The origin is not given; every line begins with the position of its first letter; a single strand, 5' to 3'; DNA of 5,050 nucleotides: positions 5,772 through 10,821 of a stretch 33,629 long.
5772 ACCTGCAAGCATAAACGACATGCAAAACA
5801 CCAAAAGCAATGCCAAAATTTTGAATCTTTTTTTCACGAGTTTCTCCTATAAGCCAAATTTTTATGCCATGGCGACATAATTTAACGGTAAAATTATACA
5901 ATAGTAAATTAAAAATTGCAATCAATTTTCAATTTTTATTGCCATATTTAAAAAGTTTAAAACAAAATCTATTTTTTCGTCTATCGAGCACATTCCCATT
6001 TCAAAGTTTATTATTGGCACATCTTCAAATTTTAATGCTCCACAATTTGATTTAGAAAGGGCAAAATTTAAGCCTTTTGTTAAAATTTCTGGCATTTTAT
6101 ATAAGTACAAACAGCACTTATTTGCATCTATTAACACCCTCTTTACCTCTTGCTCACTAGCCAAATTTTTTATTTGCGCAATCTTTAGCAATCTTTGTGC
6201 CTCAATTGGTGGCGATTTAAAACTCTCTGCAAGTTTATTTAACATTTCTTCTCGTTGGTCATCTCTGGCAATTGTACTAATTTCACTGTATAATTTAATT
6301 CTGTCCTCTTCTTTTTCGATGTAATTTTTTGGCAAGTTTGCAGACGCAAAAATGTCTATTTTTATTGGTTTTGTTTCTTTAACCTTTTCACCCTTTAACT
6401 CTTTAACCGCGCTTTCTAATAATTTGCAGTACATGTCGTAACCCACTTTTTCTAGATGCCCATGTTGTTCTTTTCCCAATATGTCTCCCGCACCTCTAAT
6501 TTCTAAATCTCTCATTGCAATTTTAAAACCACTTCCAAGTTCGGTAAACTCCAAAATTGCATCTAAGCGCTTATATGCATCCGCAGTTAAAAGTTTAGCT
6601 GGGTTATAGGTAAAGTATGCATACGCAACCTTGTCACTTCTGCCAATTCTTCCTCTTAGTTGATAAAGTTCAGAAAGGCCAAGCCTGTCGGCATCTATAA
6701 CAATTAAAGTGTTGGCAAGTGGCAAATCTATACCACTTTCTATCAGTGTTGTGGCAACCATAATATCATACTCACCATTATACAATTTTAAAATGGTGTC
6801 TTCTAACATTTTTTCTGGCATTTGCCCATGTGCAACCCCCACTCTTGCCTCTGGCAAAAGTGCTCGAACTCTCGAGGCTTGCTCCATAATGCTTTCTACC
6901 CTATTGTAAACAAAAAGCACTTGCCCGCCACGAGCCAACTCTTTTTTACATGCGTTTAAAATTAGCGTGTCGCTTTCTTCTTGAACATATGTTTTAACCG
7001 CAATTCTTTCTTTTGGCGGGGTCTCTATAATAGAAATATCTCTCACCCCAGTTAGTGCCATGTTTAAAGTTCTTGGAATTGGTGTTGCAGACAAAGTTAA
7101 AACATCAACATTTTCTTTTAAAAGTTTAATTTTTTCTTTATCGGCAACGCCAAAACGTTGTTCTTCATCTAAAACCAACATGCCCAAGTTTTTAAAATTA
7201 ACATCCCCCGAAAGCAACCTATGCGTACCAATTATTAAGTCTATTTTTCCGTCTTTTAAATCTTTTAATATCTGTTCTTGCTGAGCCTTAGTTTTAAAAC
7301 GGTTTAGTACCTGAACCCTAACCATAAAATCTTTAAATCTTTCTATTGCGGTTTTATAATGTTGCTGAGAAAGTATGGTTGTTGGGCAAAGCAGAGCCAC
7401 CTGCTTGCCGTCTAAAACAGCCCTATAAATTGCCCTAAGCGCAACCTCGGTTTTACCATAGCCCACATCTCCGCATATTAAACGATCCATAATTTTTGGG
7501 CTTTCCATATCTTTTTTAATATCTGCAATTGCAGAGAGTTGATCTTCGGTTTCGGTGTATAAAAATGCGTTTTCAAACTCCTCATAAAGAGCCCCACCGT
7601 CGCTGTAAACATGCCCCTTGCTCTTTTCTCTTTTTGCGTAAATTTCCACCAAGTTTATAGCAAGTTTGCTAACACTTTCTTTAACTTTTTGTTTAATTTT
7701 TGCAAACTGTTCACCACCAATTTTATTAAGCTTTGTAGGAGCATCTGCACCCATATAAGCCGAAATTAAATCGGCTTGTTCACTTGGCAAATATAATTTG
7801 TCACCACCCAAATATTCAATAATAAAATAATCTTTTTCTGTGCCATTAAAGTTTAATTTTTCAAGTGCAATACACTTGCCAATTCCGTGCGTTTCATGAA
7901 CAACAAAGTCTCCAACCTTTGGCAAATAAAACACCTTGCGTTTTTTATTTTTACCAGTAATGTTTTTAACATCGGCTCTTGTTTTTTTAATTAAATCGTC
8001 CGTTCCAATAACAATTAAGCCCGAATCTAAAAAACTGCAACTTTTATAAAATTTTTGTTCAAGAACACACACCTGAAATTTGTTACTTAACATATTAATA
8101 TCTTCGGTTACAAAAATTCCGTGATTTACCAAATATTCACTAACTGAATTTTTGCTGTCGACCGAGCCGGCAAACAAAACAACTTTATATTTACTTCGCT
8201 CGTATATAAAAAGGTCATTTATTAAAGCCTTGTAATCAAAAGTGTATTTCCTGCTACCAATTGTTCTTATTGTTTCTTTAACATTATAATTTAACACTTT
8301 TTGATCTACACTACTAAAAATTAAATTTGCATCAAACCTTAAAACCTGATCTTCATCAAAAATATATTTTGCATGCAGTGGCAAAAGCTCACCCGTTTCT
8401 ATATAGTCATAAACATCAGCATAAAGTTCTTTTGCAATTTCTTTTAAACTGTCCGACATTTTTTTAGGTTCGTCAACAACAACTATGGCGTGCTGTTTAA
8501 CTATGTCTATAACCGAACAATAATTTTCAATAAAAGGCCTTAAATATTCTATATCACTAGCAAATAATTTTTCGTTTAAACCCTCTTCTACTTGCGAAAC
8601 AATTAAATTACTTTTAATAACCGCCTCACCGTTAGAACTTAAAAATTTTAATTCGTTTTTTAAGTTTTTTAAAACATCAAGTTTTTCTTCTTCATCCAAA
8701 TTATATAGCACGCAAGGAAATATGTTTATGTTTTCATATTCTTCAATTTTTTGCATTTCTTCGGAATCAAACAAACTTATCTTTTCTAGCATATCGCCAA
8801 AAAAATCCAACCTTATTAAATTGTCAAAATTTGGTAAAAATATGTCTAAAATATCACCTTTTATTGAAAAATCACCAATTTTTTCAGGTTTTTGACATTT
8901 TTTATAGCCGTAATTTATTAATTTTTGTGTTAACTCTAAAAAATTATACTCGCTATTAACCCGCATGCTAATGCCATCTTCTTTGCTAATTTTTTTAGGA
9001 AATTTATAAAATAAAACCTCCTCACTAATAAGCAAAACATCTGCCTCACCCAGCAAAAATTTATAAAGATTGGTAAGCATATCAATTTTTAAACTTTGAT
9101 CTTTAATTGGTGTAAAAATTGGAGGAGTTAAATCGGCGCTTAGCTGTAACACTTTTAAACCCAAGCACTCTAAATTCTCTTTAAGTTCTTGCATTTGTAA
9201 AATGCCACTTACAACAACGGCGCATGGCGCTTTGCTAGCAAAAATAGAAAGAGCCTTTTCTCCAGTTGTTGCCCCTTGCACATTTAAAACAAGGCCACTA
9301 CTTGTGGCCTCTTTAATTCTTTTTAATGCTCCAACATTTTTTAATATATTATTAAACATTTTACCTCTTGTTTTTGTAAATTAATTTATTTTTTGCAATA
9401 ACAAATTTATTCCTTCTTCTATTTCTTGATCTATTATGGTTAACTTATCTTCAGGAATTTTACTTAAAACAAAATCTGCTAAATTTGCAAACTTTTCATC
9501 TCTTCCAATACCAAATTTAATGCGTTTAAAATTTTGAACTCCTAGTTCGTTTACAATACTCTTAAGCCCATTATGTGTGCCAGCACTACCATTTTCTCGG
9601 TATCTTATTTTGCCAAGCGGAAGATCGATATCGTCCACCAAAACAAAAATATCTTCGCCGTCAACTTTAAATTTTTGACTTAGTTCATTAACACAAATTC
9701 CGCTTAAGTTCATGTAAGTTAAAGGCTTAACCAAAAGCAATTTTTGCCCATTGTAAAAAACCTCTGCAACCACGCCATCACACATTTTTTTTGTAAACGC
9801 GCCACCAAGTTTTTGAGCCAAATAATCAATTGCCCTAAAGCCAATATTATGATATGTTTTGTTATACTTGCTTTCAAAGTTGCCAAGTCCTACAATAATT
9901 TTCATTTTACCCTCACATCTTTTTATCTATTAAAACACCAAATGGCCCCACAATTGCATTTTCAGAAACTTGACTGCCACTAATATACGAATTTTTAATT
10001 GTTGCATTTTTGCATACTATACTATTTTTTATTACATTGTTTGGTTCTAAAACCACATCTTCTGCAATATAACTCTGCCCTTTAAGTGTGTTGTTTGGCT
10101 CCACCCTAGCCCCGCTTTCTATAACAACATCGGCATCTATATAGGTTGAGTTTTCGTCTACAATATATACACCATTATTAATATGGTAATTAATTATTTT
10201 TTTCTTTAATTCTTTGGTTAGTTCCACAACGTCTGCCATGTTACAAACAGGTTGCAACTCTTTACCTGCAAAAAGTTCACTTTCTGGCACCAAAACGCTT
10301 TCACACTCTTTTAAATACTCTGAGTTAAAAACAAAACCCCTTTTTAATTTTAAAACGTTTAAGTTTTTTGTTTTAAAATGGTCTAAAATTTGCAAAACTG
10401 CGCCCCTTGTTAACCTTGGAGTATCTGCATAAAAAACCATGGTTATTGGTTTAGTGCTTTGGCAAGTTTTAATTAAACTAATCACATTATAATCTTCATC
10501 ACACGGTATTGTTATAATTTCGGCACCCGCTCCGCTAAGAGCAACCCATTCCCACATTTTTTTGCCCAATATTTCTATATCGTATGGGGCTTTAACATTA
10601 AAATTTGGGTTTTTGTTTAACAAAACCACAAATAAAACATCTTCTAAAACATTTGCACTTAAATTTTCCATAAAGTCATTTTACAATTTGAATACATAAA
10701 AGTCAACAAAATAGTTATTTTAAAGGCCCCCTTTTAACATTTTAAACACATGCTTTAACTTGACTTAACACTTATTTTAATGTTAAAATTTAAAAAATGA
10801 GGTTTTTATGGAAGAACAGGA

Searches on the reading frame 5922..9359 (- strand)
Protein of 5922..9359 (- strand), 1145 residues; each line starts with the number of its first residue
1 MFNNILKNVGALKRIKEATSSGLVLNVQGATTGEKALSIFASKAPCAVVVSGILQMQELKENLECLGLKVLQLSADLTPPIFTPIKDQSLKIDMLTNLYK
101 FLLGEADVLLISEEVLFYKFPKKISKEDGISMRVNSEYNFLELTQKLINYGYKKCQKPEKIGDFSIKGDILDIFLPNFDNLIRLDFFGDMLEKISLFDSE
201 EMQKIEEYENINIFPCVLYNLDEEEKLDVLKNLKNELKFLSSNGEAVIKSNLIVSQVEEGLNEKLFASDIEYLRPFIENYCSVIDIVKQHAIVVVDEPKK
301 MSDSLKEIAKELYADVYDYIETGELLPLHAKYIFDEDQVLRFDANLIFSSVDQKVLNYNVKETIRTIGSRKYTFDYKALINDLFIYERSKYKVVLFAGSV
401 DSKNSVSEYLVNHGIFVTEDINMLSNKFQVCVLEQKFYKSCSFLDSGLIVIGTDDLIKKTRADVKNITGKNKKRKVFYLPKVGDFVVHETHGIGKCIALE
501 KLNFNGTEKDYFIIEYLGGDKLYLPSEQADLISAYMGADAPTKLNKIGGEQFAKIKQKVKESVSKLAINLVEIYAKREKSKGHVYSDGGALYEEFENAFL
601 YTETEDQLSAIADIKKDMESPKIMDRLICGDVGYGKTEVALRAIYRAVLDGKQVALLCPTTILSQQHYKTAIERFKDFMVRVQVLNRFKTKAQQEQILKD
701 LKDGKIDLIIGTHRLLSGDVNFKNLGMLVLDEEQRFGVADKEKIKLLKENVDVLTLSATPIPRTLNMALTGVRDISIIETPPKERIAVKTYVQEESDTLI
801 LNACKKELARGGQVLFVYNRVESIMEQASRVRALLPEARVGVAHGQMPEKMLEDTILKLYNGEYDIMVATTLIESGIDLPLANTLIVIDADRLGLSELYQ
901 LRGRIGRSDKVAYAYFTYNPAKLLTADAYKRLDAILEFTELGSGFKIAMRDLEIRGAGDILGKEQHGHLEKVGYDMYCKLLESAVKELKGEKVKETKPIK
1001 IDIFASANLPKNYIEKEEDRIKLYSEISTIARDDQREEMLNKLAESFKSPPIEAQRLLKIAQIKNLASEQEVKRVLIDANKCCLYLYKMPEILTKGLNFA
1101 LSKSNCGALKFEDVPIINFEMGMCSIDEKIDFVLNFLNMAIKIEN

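Call 54: search_protein_families(library=pfam, proteins=[window:5922-9359:-])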
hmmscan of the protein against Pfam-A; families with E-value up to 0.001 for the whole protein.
window:5922-9359:- (1145 aa): 7 families
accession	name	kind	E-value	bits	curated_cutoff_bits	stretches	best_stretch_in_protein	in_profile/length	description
PF00270.35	DEAD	-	1.8e-25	90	26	1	604-766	1-165/167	DEAD/DEAH box helicase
PF00271.37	Helicase_C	-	2.1e-20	73.5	23.5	1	803-908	5-109/110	Helicase conserved C-terminal domain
PF17757.6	UvrB_inter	-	4e-20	72.2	22.9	1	130-218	1-90/91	UvrB interaction domain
PF02559.22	CarD_TRCF_RID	-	1.7e-18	66.8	23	1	481-536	2-57/57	CarD-like/TRCF RID domain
PF03461.20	TRCF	-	1.7e-15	57.6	25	1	1006-1091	4-89/95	TRCF domain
PF04851.21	ResIII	-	4.1e-08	33.8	22.5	1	605-760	6-162/164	Type III restriction enzyme, res subunit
PF22590.2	Cas3-like_C_2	-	5.7e-05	23.8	27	1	811-909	2-105/106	CRISPR-associated nuclease/helicase Cas3, C-terminal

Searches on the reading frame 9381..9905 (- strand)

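Call 54: search_protein_families(library=pfam, proteins=[window:9381-9905:-])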
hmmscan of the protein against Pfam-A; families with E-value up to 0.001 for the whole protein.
window:9381-9905:- (174 aa): 1 family
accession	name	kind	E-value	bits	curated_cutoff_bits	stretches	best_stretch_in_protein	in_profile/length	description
PF01195.25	Pept_tRNA_hydro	-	4.6e-56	190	27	1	3-168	1-166/183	Peptidyl-tRNA hydrolase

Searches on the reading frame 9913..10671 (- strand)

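Call 54: search_protein_families(library=pfam, proteins=[window:9913-10671:-])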
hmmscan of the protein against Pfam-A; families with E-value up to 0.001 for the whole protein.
window:9913-10671:- (252 aa): 2 families
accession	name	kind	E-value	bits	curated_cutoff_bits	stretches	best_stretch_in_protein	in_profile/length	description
PF00132.30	Hexapep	-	3.5e-07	30.1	27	0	181-216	1-36/36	Bacterial transferase hexapeptide (six repeats)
PF25084.1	LbH_EIF2B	-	5.8e-06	26.7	54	1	181-248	38-99/105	EIF2B subunit epsilon LbH domain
